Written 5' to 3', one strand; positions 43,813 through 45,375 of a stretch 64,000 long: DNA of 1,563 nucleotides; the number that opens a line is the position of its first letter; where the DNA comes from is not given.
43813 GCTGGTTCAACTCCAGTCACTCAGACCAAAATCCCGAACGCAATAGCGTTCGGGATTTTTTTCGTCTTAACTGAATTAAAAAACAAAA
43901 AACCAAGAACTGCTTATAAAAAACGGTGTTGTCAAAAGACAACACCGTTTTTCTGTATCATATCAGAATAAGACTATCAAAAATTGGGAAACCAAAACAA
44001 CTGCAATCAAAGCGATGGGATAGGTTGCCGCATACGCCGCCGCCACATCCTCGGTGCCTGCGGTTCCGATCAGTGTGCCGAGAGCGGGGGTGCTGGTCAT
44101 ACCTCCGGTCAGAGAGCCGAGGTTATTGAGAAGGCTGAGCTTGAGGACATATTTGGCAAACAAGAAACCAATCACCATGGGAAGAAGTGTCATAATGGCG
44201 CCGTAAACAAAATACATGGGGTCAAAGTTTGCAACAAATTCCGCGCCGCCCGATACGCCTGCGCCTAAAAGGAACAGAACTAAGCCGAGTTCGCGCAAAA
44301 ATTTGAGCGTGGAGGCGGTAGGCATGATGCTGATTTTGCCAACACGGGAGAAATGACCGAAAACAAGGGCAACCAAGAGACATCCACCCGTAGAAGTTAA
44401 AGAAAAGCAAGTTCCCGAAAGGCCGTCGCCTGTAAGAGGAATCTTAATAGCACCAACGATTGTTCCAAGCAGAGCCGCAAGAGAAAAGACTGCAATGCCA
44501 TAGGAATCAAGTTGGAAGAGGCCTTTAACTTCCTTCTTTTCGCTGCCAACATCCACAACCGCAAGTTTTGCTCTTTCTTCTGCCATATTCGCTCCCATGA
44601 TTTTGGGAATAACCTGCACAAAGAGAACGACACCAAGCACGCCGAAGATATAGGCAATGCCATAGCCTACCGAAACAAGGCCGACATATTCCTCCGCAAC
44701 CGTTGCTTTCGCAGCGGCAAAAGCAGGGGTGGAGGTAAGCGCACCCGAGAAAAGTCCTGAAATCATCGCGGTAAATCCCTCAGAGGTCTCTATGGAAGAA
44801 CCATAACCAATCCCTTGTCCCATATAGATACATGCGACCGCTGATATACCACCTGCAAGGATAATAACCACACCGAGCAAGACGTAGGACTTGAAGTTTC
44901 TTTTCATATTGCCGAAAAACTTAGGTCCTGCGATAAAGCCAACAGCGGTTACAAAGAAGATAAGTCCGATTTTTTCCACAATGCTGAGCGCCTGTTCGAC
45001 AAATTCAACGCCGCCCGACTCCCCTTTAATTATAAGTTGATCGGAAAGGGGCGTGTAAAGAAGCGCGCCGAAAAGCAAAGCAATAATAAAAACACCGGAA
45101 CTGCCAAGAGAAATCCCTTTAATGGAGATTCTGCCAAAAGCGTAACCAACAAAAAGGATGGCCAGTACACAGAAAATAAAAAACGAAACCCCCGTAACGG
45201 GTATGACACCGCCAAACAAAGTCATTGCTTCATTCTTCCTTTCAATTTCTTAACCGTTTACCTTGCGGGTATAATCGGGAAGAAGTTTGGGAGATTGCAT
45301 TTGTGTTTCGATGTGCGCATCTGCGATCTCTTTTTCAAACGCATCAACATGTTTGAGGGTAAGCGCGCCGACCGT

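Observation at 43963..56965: Twelve-gene operon fusing MDH, fumarase, HdrBCA, an MvhD/Flx module, soluble FrdAB and a SucE-like permease: predicted Hdr/Flx-coupled (possibly bifurcating) fumarate reduction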

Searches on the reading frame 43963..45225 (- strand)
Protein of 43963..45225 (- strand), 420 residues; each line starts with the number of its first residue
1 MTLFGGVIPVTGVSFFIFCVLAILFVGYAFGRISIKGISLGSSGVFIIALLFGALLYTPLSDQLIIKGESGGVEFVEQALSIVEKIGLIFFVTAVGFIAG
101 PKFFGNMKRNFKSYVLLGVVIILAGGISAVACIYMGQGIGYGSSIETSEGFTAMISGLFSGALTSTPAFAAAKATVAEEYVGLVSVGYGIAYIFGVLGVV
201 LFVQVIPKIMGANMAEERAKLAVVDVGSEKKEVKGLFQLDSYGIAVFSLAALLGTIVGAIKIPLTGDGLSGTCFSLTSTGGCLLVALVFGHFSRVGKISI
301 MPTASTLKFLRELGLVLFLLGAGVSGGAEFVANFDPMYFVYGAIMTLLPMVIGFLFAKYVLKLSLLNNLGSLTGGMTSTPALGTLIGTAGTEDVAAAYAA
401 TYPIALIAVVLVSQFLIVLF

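Call 4: search_protein_families(library=pfam, proteins=[window:43963-45225:-])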
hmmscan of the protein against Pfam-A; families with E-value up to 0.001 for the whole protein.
window:43963-45225:- (420 aa): 1 family
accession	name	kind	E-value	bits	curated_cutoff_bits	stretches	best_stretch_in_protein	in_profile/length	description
PF06826.17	Asp-Al_Ex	-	2.7e-52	177.4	27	2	247-417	2-166/167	Predicted Permease Membrane Region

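Call 6: search_protein_families(library=ncbifam, proteins=[window:43963-45225:-], max_evalue=0.00001)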
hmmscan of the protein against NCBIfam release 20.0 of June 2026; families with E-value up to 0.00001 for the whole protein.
window:43963-45225:- (420 aa): 4 families
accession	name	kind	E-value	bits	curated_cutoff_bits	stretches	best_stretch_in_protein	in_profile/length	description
NF003007.0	PRK03818.1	equivalog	7.8e-37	127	449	2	249-420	376-549/553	putative transporter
TIGR03802.1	Asp_Ala_antiprt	equivalog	4.6e-34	118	546.95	2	246-419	390-561/562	aspartate-alanine antiporter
TIGR01625.1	YidE_YbjL_dupl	subfamily_domain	7.6e-34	116.7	71.95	2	252-404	2-154/154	AspT/YidE/YbjL antiporter duplication domain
NF003440.0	PRK04972.1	equivalog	3.5e-24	85.5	645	2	247-419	386-556/561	aspartate:alanine antiporter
